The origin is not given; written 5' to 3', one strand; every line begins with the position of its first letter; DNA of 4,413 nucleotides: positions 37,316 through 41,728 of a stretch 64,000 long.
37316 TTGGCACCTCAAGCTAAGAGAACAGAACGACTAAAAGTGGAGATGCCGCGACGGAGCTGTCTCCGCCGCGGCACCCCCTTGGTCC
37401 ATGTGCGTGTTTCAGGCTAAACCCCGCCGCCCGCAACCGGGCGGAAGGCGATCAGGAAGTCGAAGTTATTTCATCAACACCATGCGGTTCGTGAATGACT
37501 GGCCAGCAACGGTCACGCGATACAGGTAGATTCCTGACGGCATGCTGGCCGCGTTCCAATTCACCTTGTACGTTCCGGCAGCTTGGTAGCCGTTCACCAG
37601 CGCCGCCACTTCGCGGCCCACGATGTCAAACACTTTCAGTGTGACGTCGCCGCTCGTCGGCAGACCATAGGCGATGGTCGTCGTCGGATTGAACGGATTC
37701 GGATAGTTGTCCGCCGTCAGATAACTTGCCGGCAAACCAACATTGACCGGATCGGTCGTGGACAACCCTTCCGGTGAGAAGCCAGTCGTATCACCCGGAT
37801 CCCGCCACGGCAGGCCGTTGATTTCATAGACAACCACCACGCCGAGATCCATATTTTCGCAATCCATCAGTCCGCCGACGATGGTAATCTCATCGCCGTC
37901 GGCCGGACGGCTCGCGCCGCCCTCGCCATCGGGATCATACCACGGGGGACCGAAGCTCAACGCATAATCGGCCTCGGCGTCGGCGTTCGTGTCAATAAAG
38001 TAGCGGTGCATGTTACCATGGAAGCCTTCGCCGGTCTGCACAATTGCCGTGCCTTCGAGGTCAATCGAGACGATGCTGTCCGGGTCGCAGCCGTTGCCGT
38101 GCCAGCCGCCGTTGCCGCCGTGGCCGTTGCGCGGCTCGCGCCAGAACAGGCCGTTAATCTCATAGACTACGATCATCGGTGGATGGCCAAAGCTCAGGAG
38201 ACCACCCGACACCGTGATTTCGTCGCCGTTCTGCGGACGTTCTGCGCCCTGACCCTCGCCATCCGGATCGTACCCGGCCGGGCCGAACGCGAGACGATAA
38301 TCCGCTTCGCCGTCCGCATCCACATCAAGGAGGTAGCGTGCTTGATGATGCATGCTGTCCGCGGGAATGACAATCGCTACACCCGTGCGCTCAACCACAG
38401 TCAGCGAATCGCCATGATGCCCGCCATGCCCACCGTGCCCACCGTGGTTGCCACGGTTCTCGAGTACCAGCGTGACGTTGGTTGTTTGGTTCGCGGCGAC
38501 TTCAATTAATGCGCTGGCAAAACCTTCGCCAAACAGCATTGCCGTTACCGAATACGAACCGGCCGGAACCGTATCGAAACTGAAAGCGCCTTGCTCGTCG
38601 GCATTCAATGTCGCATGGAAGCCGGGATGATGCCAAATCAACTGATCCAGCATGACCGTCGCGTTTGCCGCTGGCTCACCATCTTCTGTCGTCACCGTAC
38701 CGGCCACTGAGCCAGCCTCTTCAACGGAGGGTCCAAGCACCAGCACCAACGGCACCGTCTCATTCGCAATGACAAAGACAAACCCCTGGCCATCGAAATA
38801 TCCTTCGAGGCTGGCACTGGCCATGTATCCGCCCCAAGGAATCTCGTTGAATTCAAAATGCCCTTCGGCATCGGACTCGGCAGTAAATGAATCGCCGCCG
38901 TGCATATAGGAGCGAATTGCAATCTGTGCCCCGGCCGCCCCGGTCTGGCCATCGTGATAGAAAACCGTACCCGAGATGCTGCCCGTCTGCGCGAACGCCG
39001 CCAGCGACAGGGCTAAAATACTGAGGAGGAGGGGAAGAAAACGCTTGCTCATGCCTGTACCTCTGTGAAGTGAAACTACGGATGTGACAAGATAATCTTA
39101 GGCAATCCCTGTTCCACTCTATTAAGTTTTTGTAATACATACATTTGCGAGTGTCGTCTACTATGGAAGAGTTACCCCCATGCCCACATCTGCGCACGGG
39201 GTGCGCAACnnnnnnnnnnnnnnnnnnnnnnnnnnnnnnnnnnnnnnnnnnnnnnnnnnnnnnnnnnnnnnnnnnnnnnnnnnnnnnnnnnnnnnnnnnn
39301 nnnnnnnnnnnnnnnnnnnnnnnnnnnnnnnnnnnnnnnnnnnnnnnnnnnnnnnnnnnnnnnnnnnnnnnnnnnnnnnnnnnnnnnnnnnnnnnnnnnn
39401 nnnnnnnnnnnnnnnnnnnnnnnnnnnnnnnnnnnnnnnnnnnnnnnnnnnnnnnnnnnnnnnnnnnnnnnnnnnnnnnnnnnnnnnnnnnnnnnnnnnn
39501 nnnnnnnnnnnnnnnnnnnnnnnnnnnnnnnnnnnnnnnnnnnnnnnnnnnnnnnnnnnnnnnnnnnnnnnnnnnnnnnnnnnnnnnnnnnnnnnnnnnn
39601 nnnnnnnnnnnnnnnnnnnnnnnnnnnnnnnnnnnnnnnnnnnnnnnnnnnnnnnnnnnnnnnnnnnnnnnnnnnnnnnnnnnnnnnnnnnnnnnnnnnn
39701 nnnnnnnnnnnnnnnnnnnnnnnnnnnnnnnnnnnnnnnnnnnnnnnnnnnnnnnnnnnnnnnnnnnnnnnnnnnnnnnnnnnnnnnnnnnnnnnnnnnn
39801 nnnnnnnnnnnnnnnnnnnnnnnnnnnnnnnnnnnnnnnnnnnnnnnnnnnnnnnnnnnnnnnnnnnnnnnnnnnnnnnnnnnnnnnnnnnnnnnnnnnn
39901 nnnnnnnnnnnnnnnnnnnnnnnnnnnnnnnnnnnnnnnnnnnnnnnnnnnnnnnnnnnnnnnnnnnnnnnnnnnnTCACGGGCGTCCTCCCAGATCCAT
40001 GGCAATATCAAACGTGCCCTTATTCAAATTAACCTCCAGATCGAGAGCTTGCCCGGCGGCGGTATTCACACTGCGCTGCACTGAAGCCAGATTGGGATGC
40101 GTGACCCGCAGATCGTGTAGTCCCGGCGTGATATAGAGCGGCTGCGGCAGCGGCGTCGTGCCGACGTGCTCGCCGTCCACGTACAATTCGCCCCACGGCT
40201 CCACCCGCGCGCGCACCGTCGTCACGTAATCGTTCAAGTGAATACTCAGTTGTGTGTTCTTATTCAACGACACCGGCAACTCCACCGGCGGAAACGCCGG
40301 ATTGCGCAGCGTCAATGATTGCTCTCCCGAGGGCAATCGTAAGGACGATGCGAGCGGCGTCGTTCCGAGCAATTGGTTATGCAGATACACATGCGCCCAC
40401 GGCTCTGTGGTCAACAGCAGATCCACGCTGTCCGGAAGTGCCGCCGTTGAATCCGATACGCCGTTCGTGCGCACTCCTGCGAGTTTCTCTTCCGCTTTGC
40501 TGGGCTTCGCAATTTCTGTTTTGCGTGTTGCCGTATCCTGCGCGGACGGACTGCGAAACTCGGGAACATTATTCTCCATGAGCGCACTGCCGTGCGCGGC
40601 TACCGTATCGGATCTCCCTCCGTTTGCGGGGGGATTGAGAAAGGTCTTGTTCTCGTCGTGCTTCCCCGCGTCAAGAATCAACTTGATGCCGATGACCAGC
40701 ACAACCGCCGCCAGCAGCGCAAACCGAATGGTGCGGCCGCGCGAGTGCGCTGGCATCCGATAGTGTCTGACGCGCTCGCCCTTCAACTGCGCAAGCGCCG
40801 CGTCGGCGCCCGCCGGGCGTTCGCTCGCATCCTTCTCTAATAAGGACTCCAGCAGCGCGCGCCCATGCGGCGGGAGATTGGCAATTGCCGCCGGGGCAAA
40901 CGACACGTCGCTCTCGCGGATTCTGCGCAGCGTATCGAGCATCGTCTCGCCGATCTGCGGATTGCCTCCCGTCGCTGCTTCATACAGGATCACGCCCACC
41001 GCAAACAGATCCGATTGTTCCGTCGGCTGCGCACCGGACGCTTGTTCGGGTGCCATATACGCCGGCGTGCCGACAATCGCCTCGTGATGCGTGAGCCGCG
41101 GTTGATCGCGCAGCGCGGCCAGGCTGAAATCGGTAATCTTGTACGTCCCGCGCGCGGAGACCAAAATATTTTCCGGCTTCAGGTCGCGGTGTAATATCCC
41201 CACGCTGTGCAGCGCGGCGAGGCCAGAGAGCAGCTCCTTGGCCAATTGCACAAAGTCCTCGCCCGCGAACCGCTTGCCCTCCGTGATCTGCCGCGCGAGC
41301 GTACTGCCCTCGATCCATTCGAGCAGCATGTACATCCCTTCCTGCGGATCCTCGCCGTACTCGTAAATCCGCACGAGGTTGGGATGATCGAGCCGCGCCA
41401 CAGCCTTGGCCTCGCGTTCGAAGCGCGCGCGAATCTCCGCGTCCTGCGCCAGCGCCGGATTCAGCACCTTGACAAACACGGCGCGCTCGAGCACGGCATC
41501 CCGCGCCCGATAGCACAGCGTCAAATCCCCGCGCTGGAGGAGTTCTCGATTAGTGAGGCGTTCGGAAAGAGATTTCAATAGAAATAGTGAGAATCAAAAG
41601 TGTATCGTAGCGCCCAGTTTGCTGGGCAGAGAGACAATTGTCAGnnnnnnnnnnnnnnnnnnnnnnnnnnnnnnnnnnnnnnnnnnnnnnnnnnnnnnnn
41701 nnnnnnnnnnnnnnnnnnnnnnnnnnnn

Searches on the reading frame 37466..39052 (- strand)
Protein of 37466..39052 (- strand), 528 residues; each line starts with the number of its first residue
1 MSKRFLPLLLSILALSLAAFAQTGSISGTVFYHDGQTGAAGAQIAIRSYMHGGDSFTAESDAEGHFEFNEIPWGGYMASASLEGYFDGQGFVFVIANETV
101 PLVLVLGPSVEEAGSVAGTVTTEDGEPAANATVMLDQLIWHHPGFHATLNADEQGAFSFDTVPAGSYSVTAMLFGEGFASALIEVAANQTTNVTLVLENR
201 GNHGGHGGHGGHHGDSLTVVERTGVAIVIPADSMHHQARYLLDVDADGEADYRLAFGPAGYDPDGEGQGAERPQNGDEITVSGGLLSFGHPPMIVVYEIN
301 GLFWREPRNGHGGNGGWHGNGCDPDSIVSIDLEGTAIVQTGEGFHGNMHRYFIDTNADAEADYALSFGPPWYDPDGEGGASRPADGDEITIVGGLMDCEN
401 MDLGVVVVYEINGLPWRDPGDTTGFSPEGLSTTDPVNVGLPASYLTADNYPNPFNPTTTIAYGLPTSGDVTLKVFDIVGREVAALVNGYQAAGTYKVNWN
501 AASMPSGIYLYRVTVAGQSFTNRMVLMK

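Call 29: search_protein_families(library=pfam, proteins=[window:37466-39052:-], max_evalue=0.00001)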
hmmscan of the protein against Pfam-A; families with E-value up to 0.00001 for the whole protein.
window:37466-39052:- (528 aa): 4 families
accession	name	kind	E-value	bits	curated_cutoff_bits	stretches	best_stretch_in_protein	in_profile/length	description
PF13620.12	CarboxypepD_reg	-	4.2e-20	72.3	32.3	1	115-198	1-82/82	Carboxypeptidase regulatory-like domain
PF13715.12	CarbopepD_reg_2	-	1.3e-10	41.6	32.2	0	116-200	1-79/88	CarboxypepD_reg-like domain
PF18962.6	Por_Secre_tail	-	2.3e-08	34.6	27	1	450-525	2-74/75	Secretion system C-terminal sorting domain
PF20598.4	DUF6795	-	5.1e-07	30.4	27.4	0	116-189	1-70/103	Domain of unknown function (DUF6795)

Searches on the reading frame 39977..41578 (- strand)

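Call 29: search_protein_families(library=pfam, proteins=[window:39977-41578:-], max_evalue=0.00001)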
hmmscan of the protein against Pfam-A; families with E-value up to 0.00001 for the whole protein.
window:39977-41578:- (533 aa): 3 families
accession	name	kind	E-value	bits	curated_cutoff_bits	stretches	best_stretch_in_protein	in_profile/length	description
PF00069.31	Pkinase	-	8.1e-46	157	31.7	1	13-256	6-253/263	Protein kinase domain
PF07714.23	PK_Tyr_Ser-Thr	-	7.2e-30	104.6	23.1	1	29-256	26-250/258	Protein tyrosine and serine/threonine kinase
PF08308.17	PEGA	-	1.3e-10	41.4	20.8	0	465-520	15-69/71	PEGA domain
